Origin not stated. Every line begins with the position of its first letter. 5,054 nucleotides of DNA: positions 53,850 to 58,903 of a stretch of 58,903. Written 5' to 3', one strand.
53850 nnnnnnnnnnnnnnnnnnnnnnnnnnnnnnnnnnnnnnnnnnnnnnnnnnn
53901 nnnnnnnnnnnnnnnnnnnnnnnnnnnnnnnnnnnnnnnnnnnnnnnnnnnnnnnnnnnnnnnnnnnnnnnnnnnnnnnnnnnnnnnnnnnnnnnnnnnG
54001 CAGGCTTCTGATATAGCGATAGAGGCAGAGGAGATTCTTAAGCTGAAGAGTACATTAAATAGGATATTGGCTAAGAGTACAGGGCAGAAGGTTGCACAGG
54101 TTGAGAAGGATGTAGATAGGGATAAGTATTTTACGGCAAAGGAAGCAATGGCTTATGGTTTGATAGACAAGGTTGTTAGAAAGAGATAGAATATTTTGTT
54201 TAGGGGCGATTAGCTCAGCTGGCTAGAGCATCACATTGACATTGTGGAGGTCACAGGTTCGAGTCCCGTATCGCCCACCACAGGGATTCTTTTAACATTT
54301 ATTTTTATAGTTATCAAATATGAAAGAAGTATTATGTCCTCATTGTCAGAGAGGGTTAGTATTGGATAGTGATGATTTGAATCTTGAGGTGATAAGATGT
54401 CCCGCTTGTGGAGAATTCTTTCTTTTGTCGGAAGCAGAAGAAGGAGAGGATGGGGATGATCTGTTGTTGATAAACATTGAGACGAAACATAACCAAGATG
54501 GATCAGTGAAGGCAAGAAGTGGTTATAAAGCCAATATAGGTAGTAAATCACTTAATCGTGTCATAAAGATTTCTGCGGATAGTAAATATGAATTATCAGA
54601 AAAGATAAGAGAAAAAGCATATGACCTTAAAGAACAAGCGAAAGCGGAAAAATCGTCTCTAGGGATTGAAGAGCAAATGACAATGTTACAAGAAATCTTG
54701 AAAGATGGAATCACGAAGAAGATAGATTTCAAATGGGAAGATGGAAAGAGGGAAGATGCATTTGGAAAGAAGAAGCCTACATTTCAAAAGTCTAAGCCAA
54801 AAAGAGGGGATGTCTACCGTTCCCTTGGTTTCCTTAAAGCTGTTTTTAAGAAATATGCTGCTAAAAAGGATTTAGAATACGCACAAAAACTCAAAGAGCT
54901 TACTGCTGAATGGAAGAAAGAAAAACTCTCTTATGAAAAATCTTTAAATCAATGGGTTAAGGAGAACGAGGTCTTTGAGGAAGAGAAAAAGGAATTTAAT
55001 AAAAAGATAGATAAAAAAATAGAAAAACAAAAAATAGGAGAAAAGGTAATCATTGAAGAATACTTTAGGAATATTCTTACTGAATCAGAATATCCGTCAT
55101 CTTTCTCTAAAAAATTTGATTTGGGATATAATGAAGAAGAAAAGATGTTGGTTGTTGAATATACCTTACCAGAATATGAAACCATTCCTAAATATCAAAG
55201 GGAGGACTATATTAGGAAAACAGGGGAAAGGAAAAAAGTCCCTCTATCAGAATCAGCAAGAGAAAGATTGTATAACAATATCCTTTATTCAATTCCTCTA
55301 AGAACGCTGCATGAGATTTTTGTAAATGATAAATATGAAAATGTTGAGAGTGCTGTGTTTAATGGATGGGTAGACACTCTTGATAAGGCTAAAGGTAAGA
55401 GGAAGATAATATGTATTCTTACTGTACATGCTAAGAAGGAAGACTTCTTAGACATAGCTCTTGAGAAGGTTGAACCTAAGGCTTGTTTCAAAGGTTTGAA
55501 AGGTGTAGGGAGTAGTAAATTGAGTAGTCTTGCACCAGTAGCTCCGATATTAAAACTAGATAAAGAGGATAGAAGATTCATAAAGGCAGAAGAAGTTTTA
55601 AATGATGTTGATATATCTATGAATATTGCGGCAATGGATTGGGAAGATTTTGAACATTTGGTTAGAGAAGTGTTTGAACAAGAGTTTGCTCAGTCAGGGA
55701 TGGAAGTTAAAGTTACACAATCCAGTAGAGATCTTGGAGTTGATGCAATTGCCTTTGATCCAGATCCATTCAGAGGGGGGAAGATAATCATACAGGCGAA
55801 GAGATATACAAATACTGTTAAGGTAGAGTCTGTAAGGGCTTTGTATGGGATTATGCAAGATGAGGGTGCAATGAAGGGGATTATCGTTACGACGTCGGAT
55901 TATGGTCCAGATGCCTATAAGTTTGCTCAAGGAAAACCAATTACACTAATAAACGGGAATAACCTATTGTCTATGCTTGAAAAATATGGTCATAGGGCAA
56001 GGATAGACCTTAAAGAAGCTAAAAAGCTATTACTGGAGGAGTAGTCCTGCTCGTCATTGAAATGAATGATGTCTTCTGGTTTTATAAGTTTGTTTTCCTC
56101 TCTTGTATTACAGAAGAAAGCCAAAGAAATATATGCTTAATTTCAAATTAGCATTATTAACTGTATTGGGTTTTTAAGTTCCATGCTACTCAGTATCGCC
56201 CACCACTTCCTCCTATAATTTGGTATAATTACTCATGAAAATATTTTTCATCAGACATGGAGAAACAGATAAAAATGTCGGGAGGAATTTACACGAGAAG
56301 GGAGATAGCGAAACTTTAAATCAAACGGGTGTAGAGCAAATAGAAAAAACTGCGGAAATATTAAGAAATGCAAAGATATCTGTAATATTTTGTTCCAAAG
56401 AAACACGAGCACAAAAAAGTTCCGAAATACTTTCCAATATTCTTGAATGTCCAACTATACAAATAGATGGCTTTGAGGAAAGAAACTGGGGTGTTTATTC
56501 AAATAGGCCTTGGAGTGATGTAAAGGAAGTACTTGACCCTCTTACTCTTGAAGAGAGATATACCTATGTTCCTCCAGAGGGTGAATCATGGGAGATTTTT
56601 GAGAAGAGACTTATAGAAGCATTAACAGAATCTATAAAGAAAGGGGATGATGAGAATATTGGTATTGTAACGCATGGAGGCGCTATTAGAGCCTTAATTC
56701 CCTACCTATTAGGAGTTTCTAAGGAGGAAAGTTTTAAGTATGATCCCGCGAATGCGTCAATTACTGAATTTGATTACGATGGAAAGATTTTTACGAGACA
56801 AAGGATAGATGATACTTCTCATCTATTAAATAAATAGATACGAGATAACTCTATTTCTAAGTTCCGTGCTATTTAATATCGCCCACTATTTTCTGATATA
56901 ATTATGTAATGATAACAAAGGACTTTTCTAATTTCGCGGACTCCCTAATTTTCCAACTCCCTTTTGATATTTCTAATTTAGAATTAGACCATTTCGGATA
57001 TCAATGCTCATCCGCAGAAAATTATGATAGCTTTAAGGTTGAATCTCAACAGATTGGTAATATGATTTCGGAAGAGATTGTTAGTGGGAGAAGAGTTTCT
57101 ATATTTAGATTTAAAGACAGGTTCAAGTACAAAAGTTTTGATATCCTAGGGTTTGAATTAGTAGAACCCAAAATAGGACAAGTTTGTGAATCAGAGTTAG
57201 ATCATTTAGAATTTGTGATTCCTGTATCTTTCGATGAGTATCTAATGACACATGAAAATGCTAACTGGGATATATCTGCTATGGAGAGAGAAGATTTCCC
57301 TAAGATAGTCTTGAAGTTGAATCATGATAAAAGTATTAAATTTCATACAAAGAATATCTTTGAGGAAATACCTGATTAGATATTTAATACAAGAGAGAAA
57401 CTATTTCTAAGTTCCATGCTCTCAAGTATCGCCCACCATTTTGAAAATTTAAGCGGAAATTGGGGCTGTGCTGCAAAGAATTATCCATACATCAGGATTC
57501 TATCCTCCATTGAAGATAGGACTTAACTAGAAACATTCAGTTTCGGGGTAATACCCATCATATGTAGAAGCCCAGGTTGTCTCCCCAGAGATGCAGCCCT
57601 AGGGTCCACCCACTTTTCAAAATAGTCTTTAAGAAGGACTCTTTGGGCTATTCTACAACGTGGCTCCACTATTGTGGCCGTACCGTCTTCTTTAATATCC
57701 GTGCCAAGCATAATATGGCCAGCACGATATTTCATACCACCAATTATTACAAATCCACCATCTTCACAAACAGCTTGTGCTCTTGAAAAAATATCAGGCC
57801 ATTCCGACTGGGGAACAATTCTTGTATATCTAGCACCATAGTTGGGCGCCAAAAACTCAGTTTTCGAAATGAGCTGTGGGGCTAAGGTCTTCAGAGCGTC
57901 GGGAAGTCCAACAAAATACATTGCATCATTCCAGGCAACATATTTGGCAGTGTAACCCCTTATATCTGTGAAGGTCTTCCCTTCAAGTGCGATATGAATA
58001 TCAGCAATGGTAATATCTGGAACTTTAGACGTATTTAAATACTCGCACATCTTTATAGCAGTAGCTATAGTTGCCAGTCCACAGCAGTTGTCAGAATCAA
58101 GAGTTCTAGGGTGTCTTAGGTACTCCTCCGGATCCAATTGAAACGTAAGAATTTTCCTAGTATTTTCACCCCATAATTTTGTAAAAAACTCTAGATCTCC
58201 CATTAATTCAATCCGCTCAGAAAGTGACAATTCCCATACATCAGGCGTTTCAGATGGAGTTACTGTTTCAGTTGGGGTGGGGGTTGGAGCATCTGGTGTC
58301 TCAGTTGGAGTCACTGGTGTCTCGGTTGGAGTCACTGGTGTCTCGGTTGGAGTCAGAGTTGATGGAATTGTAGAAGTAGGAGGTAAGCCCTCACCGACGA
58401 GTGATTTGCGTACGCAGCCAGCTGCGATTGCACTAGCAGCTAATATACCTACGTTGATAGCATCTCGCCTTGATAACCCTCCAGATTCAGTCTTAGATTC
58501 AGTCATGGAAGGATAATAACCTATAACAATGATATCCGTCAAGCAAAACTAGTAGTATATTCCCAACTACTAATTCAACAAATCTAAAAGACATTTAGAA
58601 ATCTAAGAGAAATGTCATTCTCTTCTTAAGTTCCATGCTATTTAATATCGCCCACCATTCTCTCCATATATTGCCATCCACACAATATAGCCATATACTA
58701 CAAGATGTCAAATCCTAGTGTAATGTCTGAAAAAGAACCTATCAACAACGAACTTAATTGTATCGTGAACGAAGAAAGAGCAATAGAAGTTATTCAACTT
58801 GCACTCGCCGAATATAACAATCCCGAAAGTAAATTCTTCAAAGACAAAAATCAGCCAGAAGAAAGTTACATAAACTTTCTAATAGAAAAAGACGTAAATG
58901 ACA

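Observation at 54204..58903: tRNA-Val-anchored array of single-gene cassettes bounded by 32-nt pseudo-tRNA-3'-end direct repeats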

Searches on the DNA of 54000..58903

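Call 78: search_rna_families(source=window, start=54000, end=58903, threshold=evalue, max_evalue=1)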
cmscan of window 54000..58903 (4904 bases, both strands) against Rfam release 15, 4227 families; matches with E-value up to 1: 3.
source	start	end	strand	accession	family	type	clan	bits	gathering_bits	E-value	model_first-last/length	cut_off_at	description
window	54204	54277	+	RF00005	tRNA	Gene; tRNA;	CL00001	63.2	29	1.8e-12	1-71/71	no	tRNA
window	54242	54384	-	RF02194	HPnc0260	Gene; antisense;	-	38.1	59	0.11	1-156/156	no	Bacterial antisense RNA HPnc0260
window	54204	54278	-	RF04354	Plastid-ycf2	Cis-reg;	-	22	65.7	0.42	1-75/75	no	Plastid-ycf2 5UTR RNA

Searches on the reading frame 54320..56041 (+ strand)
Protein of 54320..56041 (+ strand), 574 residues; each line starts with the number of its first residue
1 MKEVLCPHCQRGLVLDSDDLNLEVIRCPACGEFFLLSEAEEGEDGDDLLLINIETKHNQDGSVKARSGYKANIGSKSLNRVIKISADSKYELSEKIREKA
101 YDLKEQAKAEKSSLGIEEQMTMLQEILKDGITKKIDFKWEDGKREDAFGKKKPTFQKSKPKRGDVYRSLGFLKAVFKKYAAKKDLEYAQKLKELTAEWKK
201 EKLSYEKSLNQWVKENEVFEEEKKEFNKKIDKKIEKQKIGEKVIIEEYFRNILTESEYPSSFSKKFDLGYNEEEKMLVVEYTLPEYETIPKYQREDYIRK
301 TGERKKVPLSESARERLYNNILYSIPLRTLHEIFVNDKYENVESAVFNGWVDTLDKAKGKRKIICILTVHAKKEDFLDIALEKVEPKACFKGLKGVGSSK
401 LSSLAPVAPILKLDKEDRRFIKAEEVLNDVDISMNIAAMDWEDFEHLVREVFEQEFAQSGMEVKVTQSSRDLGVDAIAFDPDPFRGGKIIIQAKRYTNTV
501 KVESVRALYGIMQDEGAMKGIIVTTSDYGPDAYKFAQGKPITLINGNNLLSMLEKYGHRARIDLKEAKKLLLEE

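Call 9: search_protein_families(library=pfam, proteins=[window:54320-56041:+], max_evalue=0.01)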
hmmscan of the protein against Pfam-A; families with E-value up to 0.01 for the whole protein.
window:54320-56041:+ (574 aa): 3 families
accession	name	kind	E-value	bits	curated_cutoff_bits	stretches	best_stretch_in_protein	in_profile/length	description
PF04471.18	Mrr_cat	-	8.4e-33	113.4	21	1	437-553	2-115/115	Restriction endonuclease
PF22722.2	NA-iREase1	-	3.6e-09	37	27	1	454-550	7-105/106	NACHT-associated inactive Restriction Endonuclease 1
PF13156.12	Mrr_cat_2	-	9.4e-05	22.7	22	1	457-549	15-110/127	Restriction endonuclease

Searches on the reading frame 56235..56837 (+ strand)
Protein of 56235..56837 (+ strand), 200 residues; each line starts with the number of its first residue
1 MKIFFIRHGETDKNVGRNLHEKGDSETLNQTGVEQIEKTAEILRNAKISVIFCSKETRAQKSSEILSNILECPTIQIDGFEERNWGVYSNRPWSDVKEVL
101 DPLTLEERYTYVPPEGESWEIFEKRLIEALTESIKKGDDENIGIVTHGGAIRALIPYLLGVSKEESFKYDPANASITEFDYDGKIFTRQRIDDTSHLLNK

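Call 9: search_protein_families(library=pfam, proteins=[window:56235-56834:+], max_evalue=0.01)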
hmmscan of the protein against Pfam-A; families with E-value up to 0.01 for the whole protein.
window:56235-56834:+ (200 aa): 1 family
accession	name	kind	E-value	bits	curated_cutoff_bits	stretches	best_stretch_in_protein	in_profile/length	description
PF00300.27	His_Phos_1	-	1.9e-39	135.8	21.7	1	3-192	1-192/194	Histidine phosphatase superfamily (branch 1)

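Call 10: find_encoding_contigs(protein=window:56235-56837:+, flank=10000, max_places=10)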
Protein window:56235-56837:+ (200 aa): 6 contigs read that carry it; 5 places shown.
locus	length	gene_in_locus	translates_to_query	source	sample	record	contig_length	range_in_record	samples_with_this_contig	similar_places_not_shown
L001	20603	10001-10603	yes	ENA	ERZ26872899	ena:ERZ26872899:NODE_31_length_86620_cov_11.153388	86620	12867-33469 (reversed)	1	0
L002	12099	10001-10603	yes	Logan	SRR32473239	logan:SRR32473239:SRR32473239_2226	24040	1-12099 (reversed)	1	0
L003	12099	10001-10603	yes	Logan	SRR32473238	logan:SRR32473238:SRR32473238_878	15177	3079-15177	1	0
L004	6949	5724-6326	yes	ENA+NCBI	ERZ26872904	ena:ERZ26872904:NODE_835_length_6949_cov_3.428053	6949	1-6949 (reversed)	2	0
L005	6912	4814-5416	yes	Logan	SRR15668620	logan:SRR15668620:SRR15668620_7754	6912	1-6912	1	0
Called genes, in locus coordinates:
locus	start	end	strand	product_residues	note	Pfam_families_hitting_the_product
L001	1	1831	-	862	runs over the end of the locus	PF01624:MutS_I, PF05188:MutS_II, PF05192:MutS_III, PF05190:MutS_IV, PF00488:MutS_V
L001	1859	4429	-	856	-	PF01326:PPDK_N, PF00391:PEP-utilizers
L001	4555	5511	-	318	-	PF09136:Glucodextran_B (faint)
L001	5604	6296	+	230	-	PF04203:Sortase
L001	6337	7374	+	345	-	PF05697:Trigger_N, PF05698:Trigger_C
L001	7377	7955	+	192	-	PF00574:CLP_protease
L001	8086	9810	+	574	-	PF04471:Mrr_cat, PF22722:NA-iREase1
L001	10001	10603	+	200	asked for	PF00300:His_Phos_1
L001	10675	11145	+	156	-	PF06185:YecM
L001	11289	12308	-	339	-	-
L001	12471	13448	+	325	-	-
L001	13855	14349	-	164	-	-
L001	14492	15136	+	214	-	PF03167:UDG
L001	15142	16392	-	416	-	PF03952:Enolase_N, PF00113:Enolase_C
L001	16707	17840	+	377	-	-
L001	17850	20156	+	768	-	PF16927:HisKA_7TM, PF00512:HisKA, PF02518:HATPase_c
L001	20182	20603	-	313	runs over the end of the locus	PF01207:Dus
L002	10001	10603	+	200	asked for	PF00300:His_Phos_1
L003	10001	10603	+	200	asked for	PF00300:His_Phos_1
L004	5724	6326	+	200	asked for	PF00300:His_Phos_1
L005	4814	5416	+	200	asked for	PF00300:His_Phos_1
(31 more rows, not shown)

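Call 33: search_protein_families(library=pfam, proteins=[L001:12471-13445:+, L001:13858-14349:-, L001:11292-12272:-], max_evalue=0.001)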
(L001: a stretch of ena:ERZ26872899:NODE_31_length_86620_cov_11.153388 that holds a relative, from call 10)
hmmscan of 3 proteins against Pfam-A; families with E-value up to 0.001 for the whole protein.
L001:12471-13445:+ (325 aa): 0 families

L001:13858-14349:- (164 aa): 0 families

L001:11292-12272:- (327 aa): 0 families

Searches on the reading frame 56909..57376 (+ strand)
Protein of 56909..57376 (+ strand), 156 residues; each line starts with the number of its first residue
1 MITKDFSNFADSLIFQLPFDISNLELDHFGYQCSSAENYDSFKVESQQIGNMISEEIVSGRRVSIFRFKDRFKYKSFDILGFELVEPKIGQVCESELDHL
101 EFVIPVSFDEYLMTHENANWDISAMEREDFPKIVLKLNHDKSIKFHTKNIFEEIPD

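Call 9: search_protein_families(library=pfam, proteins=[window:56909-57376:+], max_evalue=0.01)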
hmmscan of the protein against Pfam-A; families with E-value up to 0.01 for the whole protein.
window:56909-57376:+ (156 aa): 1 family
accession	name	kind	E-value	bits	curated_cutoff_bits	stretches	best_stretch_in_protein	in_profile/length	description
PF06185.18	YecM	-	1.7e-16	60.9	25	1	5-140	11-145/180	YecM protein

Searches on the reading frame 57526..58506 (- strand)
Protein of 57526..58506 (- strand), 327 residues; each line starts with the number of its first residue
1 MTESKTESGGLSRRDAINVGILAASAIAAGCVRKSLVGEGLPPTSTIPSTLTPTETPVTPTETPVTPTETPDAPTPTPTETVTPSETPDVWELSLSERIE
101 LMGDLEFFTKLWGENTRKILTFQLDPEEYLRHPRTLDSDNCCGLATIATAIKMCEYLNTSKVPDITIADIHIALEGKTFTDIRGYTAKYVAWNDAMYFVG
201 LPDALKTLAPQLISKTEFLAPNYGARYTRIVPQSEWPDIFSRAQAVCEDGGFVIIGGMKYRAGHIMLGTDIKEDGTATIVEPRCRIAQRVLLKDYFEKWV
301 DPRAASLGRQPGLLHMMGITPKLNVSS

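Call 9: search_protein_families(library=pfam, proteins=[window:57526-58506:-], max_evalue=0.01)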
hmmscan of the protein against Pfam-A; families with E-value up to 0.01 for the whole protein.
window:57526-58506:- (327 aa): 0 families
